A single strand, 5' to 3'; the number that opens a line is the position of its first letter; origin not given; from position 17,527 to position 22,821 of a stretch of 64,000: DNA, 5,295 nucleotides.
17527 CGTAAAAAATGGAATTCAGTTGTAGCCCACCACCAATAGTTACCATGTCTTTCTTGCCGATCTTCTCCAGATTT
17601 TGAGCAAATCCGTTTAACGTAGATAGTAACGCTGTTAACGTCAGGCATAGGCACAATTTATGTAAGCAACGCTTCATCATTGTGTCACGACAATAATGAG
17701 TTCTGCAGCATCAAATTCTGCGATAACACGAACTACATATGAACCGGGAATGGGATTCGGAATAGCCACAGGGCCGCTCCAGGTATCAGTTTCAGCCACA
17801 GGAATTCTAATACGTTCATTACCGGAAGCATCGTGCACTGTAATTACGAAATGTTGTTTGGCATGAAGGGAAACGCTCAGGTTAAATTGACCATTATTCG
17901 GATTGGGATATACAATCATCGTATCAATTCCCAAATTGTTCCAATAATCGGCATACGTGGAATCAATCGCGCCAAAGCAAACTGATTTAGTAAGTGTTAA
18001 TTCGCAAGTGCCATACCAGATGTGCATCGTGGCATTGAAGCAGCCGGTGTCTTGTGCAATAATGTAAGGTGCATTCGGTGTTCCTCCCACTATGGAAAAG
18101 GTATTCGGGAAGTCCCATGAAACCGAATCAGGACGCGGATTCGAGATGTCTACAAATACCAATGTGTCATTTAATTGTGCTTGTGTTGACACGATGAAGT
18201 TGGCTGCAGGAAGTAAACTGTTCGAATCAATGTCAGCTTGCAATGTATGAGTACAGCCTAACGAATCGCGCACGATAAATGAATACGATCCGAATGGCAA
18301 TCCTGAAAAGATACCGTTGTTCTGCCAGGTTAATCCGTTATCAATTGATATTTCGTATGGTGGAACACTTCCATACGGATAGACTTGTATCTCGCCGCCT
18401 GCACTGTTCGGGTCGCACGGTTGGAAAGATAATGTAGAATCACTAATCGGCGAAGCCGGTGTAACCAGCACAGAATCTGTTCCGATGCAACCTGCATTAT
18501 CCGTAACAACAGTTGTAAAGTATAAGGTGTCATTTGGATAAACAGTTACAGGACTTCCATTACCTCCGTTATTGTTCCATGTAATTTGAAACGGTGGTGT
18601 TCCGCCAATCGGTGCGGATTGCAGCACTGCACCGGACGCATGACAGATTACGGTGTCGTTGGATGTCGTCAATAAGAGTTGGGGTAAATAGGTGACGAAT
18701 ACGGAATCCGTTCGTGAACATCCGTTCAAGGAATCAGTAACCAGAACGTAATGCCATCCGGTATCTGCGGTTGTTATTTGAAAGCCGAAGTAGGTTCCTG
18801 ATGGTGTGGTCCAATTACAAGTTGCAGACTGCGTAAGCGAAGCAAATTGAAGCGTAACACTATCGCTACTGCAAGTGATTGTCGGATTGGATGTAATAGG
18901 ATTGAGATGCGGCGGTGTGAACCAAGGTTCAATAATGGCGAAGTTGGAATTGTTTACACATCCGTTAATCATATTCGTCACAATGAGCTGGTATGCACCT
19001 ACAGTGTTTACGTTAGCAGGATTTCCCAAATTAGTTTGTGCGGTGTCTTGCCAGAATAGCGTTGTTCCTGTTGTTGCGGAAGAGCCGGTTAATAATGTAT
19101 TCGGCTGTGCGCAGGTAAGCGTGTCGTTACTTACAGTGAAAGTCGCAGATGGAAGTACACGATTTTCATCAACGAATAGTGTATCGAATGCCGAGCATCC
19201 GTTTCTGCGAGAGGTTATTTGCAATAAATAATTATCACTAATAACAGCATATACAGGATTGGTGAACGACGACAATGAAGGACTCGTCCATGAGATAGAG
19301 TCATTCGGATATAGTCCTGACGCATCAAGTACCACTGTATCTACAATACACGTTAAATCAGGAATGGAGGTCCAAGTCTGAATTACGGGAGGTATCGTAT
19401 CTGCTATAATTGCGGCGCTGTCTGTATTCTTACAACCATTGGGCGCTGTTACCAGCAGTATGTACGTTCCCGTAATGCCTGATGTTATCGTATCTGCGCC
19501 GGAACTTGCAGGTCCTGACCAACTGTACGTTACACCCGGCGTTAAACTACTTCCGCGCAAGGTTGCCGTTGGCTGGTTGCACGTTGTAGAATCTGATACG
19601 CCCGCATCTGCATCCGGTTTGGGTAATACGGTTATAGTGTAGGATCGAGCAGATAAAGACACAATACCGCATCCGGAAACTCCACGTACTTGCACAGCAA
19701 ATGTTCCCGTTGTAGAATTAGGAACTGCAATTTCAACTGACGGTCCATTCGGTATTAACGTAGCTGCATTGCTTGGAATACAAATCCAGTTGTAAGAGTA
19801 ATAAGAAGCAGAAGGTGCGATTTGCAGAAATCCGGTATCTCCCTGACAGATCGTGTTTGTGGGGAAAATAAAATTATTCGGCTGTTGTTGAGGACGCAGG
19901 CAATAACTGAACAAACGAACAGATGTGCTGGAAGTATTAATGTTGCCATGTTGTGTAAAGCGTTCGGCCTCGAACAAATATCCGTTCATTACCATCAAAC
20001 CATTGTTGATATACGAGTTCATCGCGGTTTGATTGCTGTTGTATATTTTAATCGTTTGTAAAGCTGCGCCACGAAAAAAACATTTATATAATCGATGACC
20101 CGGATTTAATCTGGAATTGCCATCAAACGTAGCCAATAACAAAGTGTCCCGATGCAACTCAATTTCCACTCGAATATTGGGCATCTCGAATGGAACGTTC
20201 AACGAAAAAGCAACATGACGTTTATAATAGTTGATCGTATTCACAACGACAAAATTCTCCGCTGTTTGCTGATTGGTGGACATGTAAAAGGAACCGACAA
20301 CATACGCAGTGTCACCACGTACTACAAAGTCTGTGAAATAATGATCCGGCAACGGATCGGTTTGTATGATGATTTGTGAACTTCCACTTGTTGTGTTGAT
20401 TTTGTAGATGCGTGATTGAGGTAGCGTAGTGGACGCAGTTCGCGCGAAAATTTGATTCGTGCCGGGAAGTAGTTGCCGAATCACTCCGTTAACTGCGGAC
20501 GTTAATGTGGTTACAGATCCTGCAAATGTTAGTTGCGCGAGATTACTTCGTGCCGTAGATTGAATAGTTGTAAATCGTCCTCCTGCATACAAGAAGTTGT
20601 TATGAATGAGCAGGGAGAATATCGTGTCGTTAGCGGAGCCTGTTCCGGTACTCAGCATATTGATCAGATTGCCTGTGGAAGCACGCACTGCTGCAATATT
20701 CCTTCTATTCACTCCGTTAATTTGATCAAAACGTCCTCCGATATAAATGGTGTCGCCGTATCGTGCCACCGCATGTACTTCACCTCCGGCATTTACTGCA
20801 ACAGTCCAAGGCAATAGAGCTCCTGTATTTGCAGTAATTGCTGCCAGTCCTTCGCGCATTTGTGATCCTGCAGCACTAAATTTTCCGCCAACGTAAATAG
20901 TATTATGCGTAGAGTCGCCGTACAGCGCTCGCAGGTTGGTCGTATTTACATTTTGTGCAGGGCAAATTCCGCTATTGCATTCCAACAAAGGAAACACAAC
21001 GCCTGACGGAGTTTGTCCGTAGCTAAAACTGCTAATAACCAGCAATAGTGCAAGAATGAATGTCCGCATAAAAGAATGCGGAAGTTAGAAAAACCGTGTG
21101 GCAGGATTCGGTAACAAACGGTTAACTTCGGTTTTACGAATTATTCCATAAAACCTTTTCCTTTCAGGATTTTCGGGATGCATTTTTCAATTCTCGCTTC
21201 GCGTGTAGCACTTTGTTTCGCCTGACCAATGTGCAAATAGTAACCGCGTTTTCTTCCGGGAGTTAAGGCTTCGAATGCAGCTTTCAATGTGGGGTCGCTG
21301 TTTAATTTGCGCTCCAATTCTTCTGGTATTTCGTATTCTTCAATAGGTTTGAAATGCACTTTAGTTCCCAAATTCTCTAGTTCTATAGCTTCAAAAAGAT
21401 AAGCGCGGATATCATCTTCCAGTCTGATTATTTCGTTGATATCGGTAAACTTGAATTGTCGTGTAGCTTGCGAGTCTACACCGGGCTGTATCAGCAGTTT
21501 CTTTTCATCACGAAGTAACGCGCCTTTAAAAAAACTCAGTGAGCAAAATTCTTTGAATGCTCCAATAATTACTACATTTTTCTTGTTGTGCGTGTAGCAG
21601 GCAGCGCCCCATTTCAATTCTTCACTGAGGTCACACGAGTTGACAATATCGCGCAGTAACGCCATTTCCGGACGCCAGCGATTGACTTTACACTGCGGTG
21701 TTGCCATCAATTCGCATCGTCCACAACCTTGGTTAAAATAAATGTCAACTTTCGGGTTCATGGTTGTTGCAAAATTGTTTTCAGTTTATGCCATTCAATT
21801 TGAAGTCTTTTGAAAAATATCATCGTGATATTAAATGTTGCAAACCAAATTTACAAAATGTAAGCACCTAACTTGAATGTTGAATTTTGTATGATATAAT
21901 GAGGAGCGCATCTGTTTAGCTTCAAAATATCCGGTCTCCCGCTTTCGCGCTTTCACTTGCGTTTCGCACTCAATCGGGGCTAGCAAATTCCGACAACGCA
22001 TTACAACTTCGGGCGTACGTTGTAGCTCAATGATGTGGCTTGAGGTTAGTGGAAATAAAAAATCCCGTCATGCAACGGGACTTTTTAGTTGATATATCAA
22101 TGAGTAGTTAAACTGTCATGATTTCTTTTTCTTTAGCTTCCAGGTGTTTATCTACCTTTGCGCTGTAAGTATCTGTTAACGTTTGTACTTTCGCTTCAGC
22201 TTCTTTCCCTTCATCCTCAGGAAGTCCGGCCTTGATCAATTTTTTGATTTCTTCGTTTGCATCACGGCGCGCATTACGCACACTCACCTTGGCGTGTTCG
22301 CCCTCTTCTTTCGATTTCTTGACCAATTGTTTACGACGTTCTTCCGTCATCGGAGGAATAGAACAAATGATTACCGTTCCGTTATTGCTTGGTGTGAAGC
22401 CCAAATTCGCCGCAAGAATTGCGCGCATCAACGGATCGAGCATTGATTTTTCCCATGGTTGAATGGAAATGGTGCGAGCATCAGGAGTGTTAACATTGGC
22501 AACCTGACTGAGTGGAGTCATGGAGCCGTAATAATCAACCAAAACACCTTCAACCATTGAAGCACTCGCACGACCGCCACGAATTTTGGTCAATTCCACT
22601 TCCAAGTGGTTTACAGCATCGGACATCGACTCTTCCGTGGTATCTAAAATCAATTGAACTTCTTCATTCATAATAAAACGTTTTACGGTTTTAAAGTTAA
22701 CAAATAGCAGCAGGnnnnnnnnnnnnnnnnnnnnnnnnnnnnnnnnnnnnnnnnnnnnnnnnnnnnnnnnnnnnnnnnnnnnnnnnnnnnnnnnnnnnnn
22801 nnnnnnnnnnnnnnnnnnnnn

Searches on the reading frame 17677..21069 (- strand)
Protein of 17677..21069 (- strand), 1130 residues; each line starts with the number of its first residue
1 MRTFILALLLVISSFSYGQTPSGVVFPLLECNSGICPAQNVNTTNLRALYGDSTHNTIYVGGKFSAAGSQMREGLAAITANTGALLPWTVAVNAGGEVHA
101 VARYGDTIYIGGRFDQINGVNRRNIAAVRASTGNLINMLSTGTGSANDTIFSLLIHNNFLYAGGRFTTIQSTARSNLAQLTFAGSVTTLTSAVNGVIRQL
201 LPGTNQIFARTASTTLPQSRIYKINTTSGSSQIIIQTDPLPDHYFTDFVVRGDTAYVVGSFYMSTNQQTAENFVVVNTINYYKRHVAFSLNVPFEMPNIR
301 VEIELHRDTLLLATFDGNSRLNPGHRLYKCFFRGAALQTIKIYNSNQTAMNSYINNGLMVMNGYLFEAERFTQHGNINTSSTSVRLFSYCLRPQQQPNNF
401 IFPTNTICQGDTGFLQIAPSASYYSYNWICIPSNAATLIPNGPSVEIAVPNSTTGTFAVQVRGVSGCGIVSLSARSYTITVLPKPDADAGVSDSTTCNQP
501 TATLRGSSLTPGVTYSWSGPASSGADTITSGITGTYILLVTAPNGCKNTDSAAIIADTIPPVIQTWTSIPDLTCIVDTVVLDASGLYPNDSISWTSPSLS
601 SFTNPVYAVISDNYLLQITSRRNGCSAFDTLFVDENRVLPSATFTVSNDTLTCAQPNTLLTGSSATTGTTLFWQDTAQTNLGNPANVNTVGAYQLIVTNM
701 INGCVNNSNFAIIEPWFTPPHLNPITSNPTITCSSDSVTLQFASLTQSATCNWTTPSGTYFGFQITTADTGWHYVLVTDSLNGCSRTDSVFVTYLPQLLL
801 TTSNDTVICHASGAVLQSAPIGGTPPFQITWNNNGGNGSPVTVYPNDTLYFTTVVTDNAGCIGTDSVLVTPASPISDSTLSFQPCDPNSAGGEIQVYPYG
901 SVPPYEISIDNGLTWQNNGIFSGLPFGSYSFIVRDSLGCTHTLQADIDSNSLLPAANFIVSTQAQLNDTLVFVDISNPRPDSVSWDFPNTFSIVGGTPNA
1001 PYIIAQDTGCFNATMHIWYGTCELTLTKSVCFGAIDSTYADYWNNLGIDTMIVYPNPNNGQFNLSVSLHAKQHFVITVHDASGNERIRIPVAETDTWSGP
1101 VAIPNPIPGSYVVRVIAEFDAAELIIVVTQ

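Call 27: search_protein_families(library=pfam, proteins=[window:17677-21069:-], max_evalue=0.00001)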
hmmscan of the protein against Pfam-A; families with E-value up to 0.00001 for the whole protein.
window:17677-21069:- (1130 aa): 1 family
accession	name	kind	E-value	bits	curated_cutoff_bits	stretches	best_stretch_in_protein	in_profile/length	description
PF19081.6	Ig_7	-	2e-06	28.5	27.3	0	403-483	8-84/84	Ig-like domain CHU_C associated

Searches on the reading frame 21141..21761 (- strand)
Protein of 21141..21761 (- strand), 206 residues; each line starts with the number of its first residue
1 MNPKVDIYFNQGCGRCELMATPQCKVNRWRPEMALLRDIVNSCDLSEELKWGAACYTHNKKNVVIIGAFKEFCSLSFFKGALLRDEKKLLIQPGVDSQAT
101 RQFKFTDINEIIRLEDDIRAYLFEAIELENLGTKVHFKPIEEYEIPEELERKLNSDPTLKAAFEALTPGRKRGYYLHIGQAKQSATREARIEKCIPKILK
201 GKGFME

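Call 27: search_protein_families(library=pfam, proteins=[window:21141-21761:-], max_evalue=0.00001)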
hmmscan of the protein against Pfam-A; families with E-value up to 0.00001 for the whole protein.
window:21141-21761:- (206 aa): 2 families
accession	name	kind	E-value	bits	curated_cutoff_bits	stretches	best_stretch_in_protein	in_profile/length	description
PF13376.11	OmdA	-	7.1e-22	77.6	25.6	1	142-201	1-60/60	Bacteriocin-protection, YdeI or OmpD-Associated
PF08818.16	DUF1801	-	7e-16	58.8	27.2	1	29-126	1-85/85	Domain of unknown function (DU1801)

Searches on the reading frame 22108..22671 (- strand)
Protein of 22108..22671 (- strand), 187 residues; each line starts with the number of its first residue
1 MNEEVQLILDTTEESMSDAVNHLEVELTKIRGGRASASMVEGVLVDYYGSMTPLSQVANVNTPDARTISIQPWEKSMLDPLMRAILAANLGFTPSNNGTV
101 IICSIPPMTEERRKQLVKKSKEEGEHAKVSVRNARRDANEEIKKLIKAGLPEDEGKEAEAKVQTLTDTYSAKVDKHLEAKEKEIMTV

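Call 27: search_protein_families(library=pfam, proteins=[window:22108-22671:-], max_evalue=0.00001)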
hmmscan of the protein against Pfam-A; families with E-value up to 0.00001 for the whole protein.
window:22108-22671:- (187 aa): 1 family
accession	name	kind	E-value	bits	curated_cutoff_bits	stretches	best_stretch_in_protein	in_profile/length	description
PF01765.24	RRF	-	2.9e-64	216.3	29.7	1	24-185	2-164/164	Ribosome recycling factor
